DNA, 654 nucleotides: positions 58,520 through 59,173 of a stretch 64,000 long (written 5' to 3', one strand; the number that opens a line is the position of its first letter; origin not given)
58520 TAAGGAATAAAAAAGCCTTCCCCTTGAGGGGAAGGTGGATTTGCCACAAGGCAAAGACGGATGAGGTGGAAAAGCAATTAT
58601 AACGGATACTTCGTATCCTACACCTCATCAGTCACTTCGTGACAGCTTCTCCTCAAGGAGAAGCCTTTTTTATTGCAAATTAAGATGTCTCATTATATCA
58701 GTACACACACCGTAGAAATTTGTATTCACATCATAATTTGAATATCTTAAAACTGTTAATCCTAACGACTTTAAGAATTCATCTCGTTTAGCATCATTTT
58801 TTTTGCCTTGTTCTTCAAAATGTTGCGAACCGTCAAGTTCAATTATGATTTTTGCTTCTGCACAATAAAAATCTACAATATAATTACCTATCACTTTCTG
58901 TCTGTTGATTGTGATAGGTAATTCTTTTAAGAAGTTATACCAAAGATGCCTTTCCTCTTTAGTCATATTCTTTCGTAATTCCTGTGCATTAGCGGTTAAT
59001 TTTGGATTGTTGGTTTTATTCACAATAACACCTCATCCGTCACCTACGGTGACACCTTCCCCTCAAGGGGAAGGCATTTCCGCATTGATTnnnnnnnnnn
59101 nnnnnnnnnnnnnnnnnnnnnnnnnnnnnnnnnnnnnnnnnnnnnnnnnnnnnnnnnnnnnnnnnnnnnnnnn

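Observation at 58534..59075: DUF559 nuclease-fold gene bracketed by ~50-bp inverted copies of a structured repeat that also supplies its Shine-Dalgarno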

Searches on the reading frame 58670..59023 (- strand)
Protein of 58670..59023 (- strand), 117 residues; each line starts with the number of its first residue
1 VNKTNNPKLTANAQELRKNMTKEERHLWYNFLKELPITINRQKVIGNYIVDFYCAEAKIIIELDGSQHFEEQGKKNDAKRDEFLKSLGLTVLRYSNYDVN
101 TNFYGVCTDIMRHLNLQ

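Call 8: search_protein_families(library=pfam, proteins=[window:58670-59023:-], max_evalue=0.01)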
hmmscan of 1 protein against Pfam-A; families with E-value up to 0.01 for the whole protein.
window:58670-59023:- (117 aa): 3 families
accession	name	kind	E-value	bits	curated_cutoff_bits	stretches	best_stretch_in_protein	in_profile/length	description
PF04480.18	DUF559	-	1.7e-32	112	20.6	1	8-114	2-108/109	Protein of unknown function (DUF559)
PF18741.7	MTES_1575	-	6.1e-06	26.7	38.2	1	29-109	6-91/96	REase_MTES_1575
PF10881.14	DUF2726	-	6e-05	23.2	24.7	1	57-98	71-112/126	Protein of unknown function (DUF2726)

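Call 15: find_related_loci(query=window:58673-59023:-, collection=genome_contigs, flank=3000)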
Query window:58673-59023:- (117 aa) in genome_contigs; peptide patterns used: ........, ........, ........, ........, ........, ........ (x = any residue, [..] = any of these).
600 stretches matched a pattern (row limit reached: there are more); 578 encode a relative of the query (tblastn E <= 1e-3); the best 80 are kept; 80 distinct loci.
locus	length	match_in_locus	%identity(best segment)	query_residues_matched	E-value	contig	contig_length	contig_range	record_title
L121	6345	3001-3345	89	1-115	3e-67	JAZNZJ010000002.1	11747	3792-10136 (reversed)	MAG: Candidatus Fimenecus sp. isolate T1900044768_TS20190234.MAGScoT_cleanbin_000009 SGB_2435_k141_919531, whole genome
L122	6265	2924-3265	89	1-114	2e-66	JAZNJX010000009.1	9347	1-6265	MAG: Candidatus Fimenecus sp. isolate T1900044678_TS20190144.MAGScoT_cleanbin_000064 SGB_1658_k141_4395859, whole genome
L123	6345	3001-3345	75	1-115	1e-58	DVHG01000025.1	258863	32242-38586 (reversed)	MAG TPA_asm: Candidatus Onthovicinus excrementipullorum isolate CHK185-12131 CHK185__C259814_L258863_ERR3414580, whole g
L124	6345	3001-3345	72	1-115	6e-57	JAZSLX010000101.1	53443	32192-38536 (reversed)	MAG: Ruminococcus sp. isolate T1900044556_TS20190022.MAGScoT_cleanbin_000030 SGB_303_k141_502852, whole genome shotgun s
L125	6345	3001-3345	73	1-115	5e-57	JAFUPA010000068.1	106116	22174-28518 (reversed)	MAG: Clostridia bacterium isolate RGIG4695 Roe_deer_Rectum.Co__c2256501, whole genome shotgun sequence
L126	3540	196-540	75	1-115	1e-56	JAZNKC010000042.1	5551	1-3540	MAG: Ructibacterium sp. isolate T1900044677_TS20190143.MAGScoT_cleanbin_000012 SGB_1647_k141_3194449, whole genome shotg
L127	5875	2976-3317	71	1-114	2e-55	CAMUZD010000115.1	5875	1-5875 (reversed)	MAG TPA_asm: uncultured Clostridia bacterium isolate SRR8387720_bin.26_metaWRAP_v1.3_MAG genome assembly, contig: ERZ142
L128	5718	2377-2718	72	1-114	2e-55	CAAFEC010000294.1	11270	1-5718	MAG TPA_asm: Clostridia bacterium, isolate HGM12852, WGS project CAAFEC010000000 data, contig: SRS076929_28_k99_115404,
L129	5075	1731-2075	70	1-115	1e-54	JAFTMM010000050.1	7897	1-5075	MAG: Clostridia bacterium isolate RGIG3953 Roe_deer_Cecum-3__c198284, whole genome shotgun sequence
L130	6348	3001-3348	72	1-116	1e-54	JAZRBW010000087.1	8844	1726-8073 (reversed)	MAG: Faecousia sp. isolate T1900045122_TC20190116.MAGScoT_cleanbin_000063 SGB_4846_k141_2816907, whole genome shotgun se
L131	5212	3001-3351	72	1-117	8e-55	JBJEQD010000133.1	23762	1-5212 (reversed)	MAG: Acutalibacteraceae bacterium isolate PUUB51_bin.012 NODE_579_length_23762_cov_8.078711, whole genome shotgun sequen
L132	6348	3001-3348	67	1-116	2e-54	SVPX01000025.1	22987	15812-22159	MAG: Oscillospiraceae bacterium isolate SIG602 NODE_42832_length_22987_cov_1.453587, whole genome shotgun sequence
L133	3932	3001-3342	71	1-114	2e-54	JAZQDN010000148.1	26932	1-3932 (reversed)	MAG: Eubacteriales bacterium isolate T1900044636_TS20190102.MAGScoT_cleanbin_000043 SGB_1154_k141_206809, whole genome s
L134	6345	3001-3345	70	1-115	1e-53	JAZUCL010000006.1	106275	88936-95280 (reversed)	MAG: Eubacteriales bacterium isolate T1900045314_YK20190003.MAGScoT_cleanbin_000005 SGB_6268_k141_1219154, whole genome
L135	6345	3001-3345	68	1-115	9e-53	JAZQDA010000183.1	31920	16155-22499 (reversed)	MAG: Clostridia bacterium isolate T1900044637_TS20190103.MAGScoT_cleanbin_000028 SGB_1181_k141_105975, whole genome shot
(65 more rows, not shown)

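Call 24: find_encoding_contigs(protein=window:58670-59023:-, flank=3000, max_places=10)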
Protein window:58670-59023:- (117 aa): no gene with exactly this product is on record in the collection.

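Call 26: find_encoding_contigs(protein=window:58673-59023:-, flank=3000, max_places=10)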
Protein seq(117 aa) (117 aa): no gene with exactly this product is on record in the collection.

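Call 27: find_homologous_proteins(query=window:58673-59023:-)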
Query seq(117 aa) (117 aa): 7998 proteins with E <= 0.001 among 8000 candidates; the best 120 are listed.
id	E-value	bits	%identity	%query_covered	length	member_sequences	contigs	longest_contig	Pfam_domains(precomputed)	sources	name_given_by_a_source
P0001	6.6e-71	253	97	100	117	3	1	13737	PF04480.19,PF18741.8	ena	-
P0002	8.4e-65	234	89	98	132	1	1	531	PF04480.19,PF18741.8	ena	-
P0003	3.2e-64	232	88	100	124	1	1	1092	PF04480.19,PF18741.8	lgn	-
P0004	3.2e-64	232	88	100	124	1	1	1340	PF04480.19,PF18741.8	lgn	-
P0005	3.2e-64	232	88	100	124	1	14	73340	PF04480.19,PF18741.8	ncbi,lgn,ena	-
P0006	3.2e-64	232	88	100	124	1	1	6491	PF04480.19,PF18741.8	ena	-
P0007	3.7e-64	232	88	100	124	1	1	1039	PF04480.19,PF18741.8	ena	-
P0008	3.8e-64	232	88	100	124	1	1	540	PF04480.19,PF18741.8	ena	-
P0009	5.4e-64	231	87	100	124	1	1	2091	PF04480.19,PF18741.8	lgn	-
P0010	6.8e-64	231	88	100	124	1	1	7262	PF04480.19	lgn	-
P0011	1.2e-63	230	87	100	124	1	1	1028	PF04480.19,PF18741.8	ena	-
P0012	1.2e-63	230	87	100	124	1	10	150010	PF04480.19,PF18741.8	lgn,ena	-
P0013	1.4e-63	230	86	98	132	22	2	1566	PF04480.19,PF18741.8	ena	-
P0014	1.9e-63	229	87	100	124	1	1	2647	PF04480.19,PF18741.8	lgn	-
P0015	2.1e-63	229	87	100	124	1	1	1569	PF04480.19,PF18741.8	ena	-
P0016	2.9e-63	229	87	98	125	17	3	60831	PF04480.19,PF18741.8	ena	-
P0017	3.5e-63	228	87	100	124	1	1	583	PF04480.19,PF18741.8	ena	-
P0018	4.8e-63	228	87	100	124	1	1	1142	PF04480.19,PF18741.8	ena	-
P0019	5.4e-63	228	85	98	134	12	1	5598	PF04480.19,PF18741.8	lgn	-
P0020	6.6e-63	228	88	98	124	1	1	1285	PF04480.19,PF18741.8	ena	-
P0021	6.6e-63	228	85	98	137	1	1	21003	PF04480.19,PF18741.8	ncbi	-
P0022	7.4e-63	227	85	98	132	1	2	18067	PF04480.19,PF18741.8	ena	-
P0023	1.0e-62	227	87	98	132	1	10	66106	PF04480.19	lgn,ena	-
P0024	1.9e-62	226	89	98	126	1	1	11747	PF04480.19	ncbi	-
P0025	2.0e-62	226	86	100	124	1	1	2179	PF04480.19,PF18741.8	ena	-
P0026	2.1e-62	226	89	97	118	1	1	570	PF04480.19,PF18741.8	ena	-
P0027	4.7e-62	225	86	98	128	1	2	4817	PF04480.19,PF18741.8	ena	-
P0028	6.6e-62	224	87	98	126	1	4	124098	PF04480.19,PF18741.8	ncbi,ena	-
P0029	1.7e-61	223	83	98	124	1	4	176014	PF04480.19,PF18741.8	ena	-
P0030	2.5e-61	222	87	98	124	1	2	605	PF04480.19,PF18741.8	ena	-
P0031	4.1e-61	222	88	97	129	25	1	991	PF04480.19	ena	-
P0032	1.7e-60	220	83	98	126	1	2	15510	PF04480.19,PF18741.8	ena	-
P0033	3.3e-60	219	87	98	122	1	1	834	PF04480.19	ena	-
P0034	5.5e-60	218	84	98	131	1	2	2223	PF04480.19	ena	-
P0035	1.1e-59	217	84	97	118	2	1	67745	PF04480.19,PF18741.8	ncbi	-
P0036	4.7e-59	215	85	97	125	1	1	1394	PF04480.19,PF18741.8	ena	-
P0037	2.3e-58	213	83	98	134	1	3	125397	PF04480.19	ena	-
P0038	7.9e-58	211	88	94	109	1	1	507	PF04480.19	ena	-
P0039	1.4e-55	204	80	98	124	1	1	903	PF04480.19,PF18741.8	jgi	jgi:very-short-patch-repair endonuclease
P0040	1.0e-54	201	78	98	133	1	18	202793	PF04480.19,PF18741.8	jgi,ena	-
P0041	1.4e-54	201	78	97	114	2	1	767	PF04480.19,PF18741.8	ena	-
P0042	2.0e-54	200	74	100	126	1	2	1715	PF04480.19,PF18741.8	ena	-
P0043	2.3e-54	200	77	98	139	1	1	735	PF04480.19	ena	-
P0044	2.9e-54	200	74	97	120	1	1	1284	PF04480.19,PF18741.8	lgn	-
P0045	3.0e-54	200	76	97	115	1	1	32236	PF04480.19,PF18741.8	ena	-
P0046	5.1e-54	199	75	97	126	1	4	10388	PF04480.19,PF18741.8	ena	-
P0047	5.2e-54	199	74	98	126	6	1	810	PF04480.19,PF18741.8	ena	-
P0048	5.9e-54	199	77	98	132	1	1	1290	PF04480.19,PF18741.8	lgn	-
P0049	6.0e-54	199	74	97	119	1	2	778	PF04480.19,PF18741.8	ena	-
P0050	7.3e-54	198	76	98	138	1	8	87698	PF04480.19,PF18741.8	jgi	-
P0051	1.5e-53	197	77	98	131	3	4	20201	PF04480.19,PF18741.8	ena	-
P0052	1.8e-53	197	73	97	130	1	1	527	PF04480.19,PF18741.8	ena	-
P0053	2.4e-53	197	75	98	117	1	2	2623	PF04480.19,PF18741.8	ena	-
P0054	2.8e-53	197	76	97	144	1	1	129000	PF04480.19,PF18741.8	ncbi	-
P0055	3.9e-53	196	74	98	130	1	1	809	PF04480.19,PF18741.8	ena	-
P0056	5.2e-53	196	75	98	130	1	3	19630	PF04480.19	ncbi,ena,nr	ncbi:MAG: endonuclease domain-containing protein [Clostridia bacterium]|nr:endonuclease domain-conta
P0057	6.1e-53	195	77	98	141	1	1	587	PF04480.19,PF18741.8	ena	-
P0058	6.2e-53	195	74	98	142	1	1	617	PF04480.19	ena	-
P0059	6.5e-53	195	77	98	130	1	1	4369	PF04480.19,PF18741.8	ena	-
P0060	6.9e-53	195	75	97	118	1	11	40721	PF04480.19,PF18741.8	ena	-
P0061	8.1e-53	195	77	97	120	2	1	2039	PF04480.19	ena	-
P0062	1.2e-52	195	73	98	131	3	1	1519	PF04480.19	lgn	-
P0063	2.7e-52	193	74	98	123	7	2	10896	PF04480.19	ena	-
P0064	3.2e-52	193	73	97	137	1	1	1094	PF04480.19,PF18741.8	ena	-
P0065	3.3e-52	193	75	97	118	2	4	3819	PF04480.19,PF18741.8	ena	-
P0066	4.3e-52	193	74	97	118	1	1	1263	PF04480.19,PF18741.8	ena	-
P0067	4.4e-52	193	75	97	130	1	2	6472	PF04480.19,PF18741.8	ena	-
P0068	4.6e-52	193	74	97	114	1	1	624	PF04480.19,PF18741.8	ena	-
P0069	5.0e-52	193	73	98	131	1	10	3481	PF04480.19,PF18741.8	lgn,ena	-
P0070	5.2e-52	192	73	98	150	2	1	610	PF04480.19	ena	-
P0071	5.8e-52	192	72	97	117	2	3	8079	PF04480.19,PF18741.8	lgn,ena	-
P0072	7.2e-52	192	73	97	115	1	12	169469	PF04480.19,PF18741.8,PF10881.15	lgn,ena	-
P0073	8.8e-52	192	76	96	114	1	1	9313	PF04480.19,PF18741.8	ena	-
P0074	8.8e-52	192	73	98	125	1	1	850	PF04480.19,PF18741.8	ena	-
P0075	8.9e-52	192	74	98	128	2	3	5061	PF04480.19,PF18741.8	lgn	-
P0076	9.6e-52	192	75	97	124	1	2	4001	PF04480.19,PF18741.8,PF10881.15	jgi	-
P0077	1.0e-51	192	71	98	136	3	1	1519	PF04480.19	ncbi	ncbi:MAG: endonuclease domain-containing protein [Oscillospiraceae bacterium]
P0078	1.2e-51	191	75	98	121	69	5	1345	PF04480.19,PF18741.8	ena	-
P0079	1.4e-51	191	72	97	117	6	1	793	PF04480.19,PF18741.8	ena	-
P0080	1.5e-51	191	72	99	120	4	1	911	PF04480.19,PF18741.8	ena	-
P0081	1.6e-51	191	74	97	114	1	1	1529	PF04480.19,PF18741.8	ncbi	-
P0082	1.6e-51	191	72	98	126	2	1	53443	PF04480.19,PF18741.8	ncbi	-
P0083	1.9e-51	191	76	98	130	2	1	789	PF04480.19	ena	-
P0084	2.0e-51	191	72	97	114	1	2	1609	PF04480.19,PF18741.8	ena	-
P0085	2.2e-51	190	70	98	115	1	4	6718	PF04480.19,PF18741.8,PF10881.15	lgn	-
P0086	2.2e-51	190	73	97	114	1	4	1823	PF04480.19,PF18741.8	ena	-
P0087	2.2e-51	190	74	97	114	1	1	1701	PF04480.19,PF18741.8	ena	-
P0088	2.5e-51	190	73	97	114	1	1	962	PF04480.19,PF18741.8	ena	-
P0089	2.5e-51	190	74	97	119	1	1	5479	PF04480.19,PF18741.8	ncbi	-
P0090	2.6e-51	190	72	98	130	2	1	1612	PF04480.19,PF18741.8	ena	-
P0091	2.7e-51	190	73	98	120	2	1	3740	PF04480.19,PF18741.8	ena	-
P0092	2.7e-51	190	73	98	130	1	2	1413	PF04480.19,PF18741.8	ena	-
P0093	2.7e-51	190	74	100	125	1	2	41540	PF04480.19,PF18741.8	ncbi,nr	ncbi:MAG: endonuclease domain-containing protein [Oscillospiraceae bacterium]|nr:endonuclease domain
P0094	3.1e-51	190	75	98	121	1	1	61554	PF04480.19,PF18741.8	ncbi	-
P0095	3.2e-51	190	75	98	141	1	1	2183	PF04480.19,PF18741.8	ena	-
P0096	3.3e-51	190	73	98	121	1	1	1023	PF04480.19,PF18741.8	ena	-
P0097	3.4e-51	190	71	98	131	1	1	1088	PF04480.19,PF18741.8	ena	-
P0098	3.8e-51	190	72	98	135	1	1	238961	PF04480.19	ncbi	-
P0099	3.9e-51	190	73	98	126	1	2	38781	PF04480.19,PF18741.8,PF10881.15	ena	-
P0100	4.0e-51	190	73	98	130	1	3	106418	PF04480.19,PF18741.8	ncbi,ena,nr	ncbi:MAG: endonuclease domain-containing protein [Clostridia bacterium]|nr:endonuclease domain-conta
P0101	4.0e-51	190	70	98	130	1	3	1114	PF04480.19,PF18741.8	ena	-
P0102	4.3e-51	190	75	98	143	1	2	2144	PF04480.19,PF18741.8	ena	-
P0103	4.3e-51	190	72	100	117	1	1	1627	PF04480.19,PF18741.8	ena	-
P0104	4.3e-51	190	75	97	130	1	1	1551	PF04480.19,PF18741.8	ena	-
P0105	4.4e-51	189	76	93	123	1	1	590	PF04480.19,PF10881.15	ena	-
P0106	4.4e-51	189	73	98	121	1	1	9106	PF04480.19,PF18741.8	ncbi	-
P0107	4.4e-51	189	73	99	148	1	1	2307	PF04480.19,PF18741.8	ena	-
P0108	4.5e-51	189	72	98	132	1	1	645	PF04480.19,PF18741.8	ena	-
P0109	4.7e-51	189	75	98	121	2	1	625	PF04480.19,PF18741.8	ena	-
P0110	4.8e-51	189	74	98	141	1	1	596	PF04480.19,PF18741.8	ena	-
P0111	4.8e-51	189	73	98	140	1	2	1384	PF04480.19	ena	-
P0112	4.9e-51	189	73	97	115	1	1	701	PF04480.19,PF18741.8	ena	-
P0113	5.2e-51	189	70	98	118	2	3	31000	PF04480.19,PF18741.8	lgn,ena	-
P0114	5.2e-51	189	70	98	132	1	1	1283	PF04480.19,PF18741.8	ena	-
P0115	5.2e-51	189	71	100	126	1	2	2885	PF04480.19,PF18741.8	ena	-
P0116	5.3e-51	189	73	98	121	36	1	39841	PF04480.19,PF18741.8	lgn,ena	-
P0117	5.3e-51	189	75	98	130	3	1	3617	PF04480.19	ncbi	-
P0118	5.5e-51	189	74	98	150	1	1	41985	PF04480.19,PF18741.8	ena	-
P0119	5.6e-51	189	75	95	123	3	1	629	PF04480.19,PF10881.15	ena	-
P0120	5.7e-51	189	72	98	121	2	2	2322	PF04480.19,PF18741.8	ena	-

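Call 28: find_encoding_contigs(protein=P0001, flank=10000, max_places=5)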
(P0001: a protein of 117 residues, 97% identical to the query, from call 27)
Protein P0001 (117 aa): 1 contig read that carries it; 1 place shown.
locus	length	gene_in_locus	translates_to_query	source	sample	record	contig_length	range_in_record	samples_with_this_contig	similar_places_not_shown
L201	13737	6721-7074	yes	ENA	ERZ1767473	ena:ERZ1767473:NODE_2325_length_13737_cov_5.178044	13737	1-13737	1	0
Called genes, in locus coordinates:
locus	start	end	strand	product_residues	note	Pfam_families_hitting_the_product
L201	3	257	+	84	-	?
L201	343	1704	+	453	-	PF01554:MatE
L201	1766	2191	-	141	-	PF14018:DUF4234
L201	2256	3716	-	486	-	PF13347:MFS_2, PF07690:MFS_1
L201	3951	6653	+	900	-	PF00133:tRNA-synt_1, PF09334:tRNA-synt_1g, PF13603:tRNA-synt_1_2, PF09334:tRNA-synt_1g, PF08264:Anticodon_1, PF10458:Val_tRNA-synt_C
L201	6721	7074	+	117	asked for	PF04480:DUF559, PF18741:MTES_1575 (weak)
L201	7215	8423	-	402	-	PF00465:Fe-ADH, PF13685:Fe-ADH_2, PF25137:ADH_Fe_C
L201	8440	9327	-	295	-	PF06574:FAD_syn, PF01687:Flavokinase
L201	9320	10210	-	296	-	PF01509:TruB_N, PF16198:TruB_C_2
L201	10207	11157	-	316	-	PF01368:DHH, PF02272:DHHA1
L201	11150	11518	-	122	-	PF02033:RBFA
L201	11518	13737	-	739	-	?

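Call 29: find_encoding_contigs(protein=P0005, flank=10000, max_places=10)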
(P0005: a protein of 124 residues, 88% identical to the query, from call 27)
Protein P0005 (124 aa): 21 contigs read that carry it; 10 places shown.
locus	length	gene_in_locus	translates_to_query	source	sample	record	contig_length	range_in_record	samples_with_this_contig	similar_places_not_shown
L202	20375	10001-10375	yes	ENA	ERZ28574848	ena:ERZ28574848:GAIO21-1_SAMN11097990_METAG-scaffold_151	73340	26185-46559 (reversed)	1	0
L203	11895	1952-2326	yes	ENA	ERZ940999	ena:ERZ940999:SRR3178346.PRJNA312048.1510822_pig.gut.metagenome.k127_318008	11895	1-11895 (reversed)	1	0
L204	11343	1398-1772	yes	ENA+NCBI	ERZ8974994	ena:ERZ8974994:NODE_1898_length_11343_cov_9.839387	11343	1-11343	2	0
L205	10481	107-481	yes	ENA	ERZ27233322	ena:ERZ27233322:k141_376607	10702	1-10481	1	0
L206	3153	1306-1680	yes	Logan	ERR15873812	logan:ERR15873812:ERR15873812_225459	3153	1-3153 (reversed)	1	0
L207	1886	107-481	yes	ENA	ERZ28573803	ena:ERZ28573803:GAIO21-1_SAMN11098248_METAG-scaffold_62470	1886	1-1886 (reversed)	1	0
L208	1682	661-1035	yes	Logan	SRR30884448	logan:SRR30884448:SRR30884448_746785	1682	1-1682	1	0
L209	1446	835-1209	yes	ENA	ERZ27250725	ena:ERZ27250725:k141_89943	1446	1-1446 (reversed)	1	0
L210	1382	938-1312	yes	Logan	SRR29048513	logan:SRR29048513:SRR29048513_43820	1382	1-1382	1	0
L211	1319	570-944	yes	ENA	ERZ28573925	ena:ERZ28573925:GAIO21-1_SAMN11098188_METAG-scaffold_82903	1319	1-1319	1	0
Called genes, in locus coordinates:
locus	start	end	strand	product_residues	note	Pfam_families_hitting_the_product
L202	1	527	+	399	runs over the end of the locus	PF04464:Glyphos_transf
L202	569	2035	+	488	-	PF14296:O-ag_pol_Wzy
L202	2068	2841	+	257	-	-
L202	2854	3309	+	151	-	-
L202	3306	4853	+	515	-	-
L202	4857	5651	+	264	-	PF00702:Hydrolase, PF13344:Hydrolase_6, PF13419:HAD_2 (weak), PF13242:Hydrolase_like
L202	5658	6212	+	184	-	PF14277:DUF4364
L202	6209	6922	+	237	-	PF18912:DZR_2 (weak), PF00156:Pribosyltran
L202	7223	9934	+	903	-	PF00133:tRNA-synt_1, PF01406:tRNA-synt_1e (faint), PF09334:tRNA-synt_1g, PF13603:tRNA-synt_1_2, PF09334:tRNA-synt_1g, PF08264:Anticodon_1, PF10458:Val_tRNA-synt_C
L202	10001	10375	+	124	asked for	PF04480:DUF559, PF18741:MTES_1575 (weak)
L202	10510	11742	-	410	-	PF00465:Fe-ADH, PF13685:Fe-ADH_2, PF25137:ADH_Fe_C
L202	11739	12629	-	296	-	PF06574:FAD_syn, PF01687:Flavokinase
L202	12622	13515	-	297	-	PF01509:TruB_N, PF16198:TruB_C_2, PF09157:TruB-C_2 (faint)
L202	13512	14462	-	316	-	PF01368:DHH, PF02272:DHHA1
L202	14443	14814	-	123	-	PF02033:RBFA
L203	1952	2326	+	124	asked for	PF04480:DUF559, PF18741:MTES_1575 (weak)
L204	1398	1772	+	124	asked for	PF04480:DUF559, PF18741:MTES_1575 (weak)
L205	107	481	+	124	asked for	PF04480:DUF559, PF18741:MTES_1575 (weak)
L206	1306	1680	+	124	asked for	PF04480:DUF559, PF18741:MTES_1575 (weak)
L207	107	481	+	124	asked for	PF04480:DUF559, PF18741:MTES_1575 (weak)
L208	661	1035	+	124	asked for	PF04480:DUF559, PF18741:MTES_1575 (weak)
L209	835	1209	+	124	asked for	PF04480:DUF559, PF18741:MTES_1575 (weak)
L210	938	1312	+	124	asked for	PF04480:DUF559, PF18741:MTES_1575 (weak)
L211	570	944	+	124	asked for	PF04480:DUF559, PF18741:MTES_1575 (weak)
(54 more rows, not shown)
